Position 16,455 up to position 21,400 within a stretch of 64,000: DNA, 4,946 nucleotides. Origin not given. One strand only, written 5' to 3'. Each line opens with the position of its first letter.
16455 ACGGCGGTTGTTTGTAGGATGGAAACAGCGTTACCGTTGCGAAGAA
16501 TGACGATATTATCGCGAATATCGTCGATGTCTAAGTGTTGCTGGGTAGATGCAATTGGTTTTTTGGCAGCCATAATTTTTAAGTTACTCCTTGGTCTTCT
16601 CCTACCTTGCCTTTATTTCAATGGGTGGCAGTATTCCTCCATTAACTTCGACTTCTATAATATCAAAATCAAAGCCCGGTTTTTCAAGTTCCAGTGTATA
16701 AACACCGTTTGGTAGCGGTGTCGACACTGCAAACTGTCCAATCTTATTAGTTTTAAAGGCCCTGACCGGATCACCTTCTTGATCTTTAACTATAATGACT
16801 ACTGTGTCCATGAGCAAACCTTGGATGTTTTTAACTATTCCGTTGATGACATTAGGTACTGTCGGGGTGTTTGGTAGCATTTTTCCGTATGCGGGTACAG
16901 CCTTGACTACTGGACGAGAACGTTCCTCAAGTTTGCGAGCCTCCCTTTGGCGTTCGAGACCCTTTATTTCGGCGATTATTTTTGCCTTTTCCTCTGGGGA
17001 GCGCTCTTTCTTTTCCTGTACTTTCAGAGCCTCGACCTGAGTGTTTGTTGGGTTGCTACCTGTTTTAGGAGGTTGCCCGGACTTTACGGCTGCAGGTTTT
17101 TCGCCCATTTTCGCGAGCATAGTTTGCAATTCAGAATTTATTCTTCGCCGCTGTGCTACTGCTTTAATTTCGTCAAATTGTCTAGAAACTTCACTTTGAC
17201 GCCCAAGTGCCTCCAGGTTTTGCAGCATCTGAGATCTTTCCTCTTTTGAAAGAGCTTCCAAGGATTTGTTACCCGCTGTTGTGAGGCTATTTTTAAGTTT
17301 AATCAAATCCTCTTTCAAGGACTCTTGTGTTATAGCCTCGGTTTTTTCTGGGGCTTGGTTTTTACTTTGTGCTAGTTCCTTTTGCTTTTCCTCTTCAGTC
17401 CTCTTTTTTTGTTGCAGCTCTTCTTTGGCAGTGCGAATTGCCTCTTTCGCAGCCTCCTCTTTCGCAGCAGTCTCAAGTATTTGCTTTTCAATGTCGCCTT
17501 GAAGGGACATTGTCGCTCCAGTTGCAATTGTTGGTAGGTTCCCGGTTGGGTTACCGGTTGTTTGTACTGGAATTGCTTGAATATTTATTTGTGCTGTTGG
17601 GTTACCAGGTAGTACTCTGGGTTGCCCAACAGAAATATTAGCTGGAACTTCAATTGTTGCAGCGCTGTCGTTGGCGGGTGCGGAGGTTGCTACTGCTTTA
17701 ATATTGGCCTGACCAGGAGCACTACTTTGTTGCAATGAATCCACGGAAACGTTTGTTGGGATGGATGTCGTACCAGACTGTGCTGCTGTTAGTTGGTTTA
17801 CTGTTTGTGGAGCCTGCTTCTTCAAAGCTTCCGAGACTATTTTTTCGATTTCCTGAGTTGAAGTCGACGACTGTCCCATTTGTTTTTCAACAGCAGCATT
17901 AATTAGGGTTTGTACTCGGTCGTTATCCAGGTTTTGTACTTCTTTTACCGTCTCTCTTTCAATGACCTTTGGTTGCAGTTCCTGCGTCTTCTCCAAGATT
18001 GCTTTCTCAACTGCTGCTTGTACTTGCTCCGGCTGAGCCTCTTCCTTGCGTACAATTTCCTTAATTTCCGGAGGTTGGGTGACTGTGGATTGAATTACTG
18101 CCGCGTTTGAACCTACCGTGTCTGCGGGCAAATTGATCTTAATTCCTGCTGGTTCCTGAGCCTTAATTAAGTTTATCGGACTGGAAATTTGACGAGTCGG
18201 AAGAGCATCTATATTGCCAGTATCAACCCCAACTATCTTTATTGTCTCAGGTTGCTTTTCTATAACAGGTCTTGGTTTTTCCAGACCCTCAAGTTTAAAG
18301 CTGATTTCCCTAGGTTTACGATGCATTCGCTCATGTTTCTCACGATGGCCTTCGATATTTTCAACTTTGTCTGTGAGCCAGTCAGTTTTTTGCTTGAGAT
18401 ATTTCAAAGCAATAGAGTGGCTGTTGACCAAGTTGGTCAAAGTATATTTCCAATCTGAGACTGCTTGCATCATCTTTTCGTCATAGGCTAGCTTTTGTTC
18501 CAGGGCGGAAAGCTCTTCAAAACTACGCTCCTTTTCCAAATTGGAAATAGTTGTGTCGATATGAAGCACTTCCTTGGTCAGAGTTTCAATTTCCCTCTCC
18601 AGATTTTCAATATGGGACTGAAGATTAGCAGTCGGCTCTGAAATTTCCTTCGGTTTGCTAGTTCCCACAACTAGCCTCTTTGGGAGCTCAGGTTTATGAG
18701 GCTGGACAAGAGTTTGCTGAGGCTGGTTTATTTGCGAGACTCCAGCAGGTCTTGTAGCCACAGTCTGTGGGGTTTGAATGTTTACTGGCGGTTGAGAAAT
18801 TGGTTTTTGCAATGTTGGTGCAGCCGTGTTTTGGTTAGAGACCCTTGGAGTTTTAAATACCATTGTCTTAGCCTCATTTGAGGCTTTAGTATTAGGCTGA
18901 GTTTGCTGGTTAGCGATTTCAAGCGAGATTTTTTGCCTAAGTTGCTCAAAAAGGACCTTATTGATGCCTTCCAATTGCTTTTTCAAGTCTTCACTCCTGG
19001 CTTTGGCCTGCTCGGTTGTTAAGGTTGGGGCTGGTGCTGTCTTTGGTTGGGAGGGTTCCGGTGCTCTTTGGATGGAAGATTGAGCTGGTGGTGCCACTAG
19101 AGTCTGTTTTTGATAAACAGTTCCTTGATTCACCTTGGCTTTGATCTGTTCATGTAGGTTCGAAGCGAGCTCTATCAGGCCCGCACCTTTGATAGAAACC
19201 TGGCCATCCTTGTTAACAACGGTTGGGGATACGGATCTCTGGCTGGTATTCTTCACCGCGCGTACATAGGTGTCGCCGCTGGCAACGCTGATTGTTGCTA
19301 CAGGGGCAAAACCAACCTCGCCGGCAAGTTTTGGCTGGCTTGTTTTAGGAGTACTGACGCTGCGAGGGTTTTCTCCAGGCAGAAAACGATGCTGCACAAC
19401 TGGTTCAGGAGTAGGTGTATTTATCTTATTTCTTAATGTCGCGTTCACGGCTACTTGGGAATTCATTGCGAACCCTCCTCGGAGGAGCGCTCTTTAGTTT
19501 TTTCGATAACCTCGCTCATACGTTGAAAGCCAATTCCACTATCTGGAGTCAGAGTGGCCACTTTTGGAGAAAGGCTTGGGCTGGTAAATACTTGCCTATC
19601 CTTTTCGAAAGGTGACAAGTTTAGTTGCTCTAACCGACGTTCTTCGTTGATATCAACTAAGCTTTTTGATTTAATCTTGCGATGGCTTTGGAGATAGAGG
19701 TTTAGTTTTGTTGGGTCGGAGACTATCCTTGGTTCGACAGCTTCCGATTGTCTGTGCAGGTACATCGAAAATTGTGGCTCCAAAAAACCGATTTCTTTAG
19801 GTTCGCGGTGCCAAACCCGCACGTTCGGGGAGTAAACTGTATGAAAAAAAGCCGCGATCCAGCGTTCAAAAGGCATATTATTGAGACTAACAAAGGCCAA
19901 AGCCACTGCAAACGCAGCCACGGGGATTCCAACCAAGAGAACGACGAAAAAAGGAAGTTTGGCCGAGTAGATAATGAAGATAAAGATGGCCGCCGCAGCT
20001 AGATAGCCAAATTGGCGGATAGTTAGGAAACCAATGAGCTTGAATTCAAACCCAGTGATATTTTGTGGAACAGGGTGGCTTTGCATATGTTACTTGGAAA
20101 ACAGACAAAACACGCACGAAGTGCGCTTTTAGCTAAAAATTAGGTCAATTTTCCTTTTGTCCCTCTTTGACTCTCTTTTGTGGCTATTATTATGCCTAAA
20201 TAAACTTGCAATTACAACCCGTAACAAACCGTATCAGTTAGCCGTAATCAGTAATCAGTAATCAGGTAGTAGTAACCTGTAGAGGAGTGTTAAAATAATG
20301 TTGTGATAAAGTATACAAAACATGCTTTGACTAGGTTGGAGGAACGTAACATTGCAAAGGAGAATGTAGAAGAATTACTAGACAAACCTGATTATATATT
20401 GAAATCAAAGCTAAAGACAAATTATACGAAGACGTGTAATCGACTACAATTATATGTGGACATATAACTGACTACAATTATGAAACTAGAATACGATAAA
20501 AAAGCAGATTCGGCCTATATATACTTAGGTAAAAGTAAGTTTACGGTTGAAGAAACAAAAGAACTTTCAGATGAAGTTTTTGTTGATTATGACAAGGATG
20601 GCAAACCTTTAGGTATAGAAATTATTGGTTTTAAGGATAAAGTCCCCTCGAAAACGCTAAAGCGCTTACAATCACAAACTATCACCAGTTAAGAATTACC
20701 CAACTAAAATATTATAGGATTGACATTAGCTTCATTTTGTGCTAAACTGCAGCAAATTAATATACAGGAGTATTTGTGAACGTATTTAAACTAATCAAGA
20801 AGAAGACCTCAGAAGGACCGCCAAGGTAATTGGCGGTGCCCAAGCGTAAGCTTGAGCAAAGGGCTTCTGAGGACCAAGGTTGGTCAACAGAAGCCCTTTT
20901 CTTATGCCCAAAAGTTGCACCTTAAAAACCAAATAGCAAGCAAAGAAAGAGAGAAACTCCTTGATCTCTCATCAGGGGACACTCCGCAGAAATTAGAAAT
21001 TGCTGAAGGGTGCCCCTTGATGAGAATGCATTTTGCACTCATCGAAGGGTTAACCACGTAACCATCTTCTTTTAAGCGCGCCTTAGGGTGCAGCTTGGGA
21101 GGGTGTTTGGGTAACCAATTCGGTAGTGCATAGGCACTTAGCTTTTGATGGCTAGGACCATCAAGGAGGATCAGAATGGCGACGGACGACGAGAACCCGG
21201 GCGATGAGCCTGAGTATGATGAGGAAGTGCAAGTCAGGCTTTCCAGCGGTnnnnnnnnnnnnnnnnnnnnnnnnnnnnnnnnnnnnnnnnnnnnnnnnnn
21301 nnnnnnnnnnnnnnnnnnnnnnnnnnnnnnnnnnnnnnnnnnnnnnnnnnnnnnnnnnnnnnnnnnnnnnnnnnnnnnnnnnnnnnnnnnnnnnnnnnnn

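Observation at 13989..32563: Dispersed Gram-positive-type T4SS-like apparatus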

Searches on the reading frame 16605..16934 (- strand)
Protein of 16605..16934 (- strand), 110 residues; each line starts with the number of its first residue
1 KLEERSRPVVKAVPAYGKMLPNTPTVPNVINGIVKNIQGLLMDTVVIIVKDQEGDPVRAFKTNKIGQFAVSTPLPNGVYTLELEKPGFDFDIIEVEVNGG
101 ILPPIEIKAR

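Call 85: search_solved_structures(query=A8, max_evalue=1)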
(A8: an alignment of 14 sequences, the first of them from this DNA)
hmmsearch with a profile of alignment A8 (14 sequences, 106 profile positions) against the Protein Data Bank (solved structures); distinct sequences matched with E-value up to 1: 12.
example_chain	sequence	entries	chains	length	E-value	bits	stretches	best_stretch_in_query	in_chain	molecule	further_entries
10ps_A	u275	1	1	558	2.9e-05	26.9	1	29-80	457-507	Serine-aspartate repeat-containing protein D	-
1uwy_A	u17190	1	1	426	0.00098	22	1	25-88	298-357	CARBOXYPEPTIDASE M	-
4v4c_B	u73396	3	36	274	0.0075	19.1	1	33-87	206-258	Pyrogallol hydroxytransferase small subunit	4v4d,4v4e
4p0d_A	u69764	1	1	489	0.061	16.2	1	34-79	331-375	Trypsin-resistant surface T6 protein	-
7c7u_A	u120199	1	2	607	0.077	15.9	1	15-89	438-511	Biofilm-associated surface protein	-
2ds4_A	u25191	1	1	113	0.12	15.2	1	23-79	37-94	Tripartite motif protein 45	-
8eoi_G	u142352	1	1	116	0.25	14.2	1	57-94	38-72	ER membrane protein complex subunit 7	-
8bdw_A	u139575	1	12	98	0.27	14.1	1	34-77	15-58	Cell surface adherence protein,collagen-binding domain, LPXTG-motif cell wall anchor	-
9e7m_Ta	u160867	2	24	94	0.67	12.8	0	24-83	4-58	Tail fiber protein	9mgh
6ww7_G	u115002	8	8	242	0.81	12.6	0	61-94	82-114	ER membrane protein complex subunit 7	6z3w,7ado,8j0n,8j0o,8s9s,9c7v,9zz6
5x4s_A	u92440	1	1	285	0.81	12.6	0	17-75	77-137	Spike glycoprotein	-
9b1w_q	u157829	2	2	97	0.98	12.3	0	5-58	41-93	Large ribosomal subunit protein uL24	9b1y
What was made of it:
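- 16602..19466 (-): 954-aa low-complexity, coiled-coil-like protein with no TM segment. It ends in a conserved beta-sandwich domain (about residues 860-953). Its family is a conserved partner of PrgI, TrsD and VirB4. A profile of this domain hits the SdrD B-type domain at 2.9e-5 and carboxypeptidase M at 1e-3 in PDB (call 85).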

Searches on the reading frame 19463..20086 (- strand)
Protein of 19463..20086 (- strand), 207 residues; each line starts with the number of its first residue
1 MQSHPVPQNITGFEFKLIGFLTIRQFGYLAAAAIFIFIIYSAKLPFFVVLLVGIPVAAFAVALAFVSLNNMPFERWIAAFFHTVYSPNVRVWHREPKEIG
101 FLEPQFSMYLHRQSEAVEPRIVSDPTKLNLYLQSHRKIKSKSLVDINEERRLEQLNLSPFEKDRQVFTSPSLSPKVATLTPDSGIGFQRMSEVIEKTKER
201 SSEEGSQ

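Call 4: search_protein_families(library=pfam, proteins=[window:19463-20086:-], max_evalue=0.1)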
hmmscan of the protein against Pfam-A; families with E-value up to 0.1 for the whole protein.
window:19463-20086:- (207 aa): 1 family
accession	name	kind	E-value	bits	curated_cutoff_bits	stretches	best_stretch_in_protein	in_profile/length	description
PF12666.12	PrgI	-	4.5e-12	46.8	27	1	5-91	1-90/91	PrgI family protein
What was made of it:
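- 19463..20086 (-): PrgI/VirB3-like membrane protein (207 aa, two TM segments). PF12666 4.5e-12, above the gathering score (call 4).
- Checked: 207 aa, 19463-20086(-): PF12666 PrgI, 46.8 bits against 27 (call 4).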

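Call 11: search_protein_families(library=ncbifam, proteins=[window:19463-20086:-], max_evalue=0.1)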
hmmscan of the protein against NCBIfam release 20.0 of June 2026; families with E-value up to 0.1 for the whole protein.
window:19463-20086:- (207 aa): 1 family
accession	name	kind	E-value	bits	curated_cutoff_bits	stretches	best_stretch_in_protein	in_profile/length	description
TIGR03923.1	T7SS_EccE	equivalog_domain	0.026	13.4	108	1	28-82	7-61/344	type VII secretion protein EccE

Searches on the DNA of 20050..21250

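Call 66: search_rna_families(source=window, start=20050, end=21250, threshold=evalue, max_evalue=1)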
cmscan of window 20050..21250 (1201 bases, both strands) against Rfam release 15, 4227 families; matches with E-value up to 1: 1.
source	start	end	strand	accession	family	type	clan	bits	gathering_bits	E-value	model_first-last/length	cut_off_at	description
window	20858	20907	+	RF00489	ctRNA_p42d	Gene; antisense;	-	22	50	0.064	1-46/46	no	ctRNA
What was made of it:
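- Closest known: Leader-peptide transcription attenuators. Different: There is no Rfam family for it; the only match is a chance-level 22-bit hit to ctRNA_p42d (call 66).
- Tried and rejected: Rfam on the leader gave only a 22-bit chance-level ctRNA match on the terminator hairpin (call 66).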

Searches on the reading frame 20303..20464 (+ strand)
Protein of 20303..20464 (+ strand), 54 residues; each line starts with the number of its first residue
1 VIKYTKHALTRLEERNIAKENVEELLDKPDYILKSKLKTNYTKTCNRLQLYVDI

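Call 64: search_protein_families(library=pfam, proteins=[window:20303-20464:+], max_evalue=0.1)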
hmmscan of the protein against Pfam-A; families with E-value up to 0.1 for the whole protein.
seq(54 aa): 2 families
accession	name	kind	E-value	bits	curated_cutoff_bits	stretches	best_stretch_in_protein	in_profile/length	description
PF14076.12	DUF4258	-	2.9e-07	31.1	25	1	4-45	1-41/71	Domain of unknown function (DUF4258)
PF05201.20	GlutR_N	-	0.032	14.5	27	1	2-52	3-52/151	Glutamyl-tRNAGlu reductase, N-terminal domain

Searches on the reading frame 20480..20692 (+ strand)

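Call 64: search_protein_families(library=pfam, proteins=[window:20480-20692:+], max_evalue=0.1)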
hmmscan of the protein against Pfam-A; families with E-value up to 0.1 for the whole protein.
window:20480-20692:+ (70 aa): 1 family
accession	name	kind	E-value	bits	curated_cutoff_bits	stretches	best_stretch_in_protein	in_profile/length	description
PF10049.14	DUF2283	-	1e-15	58.1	23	1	2-51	1-48/49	Protein of unknown function (DUF2283)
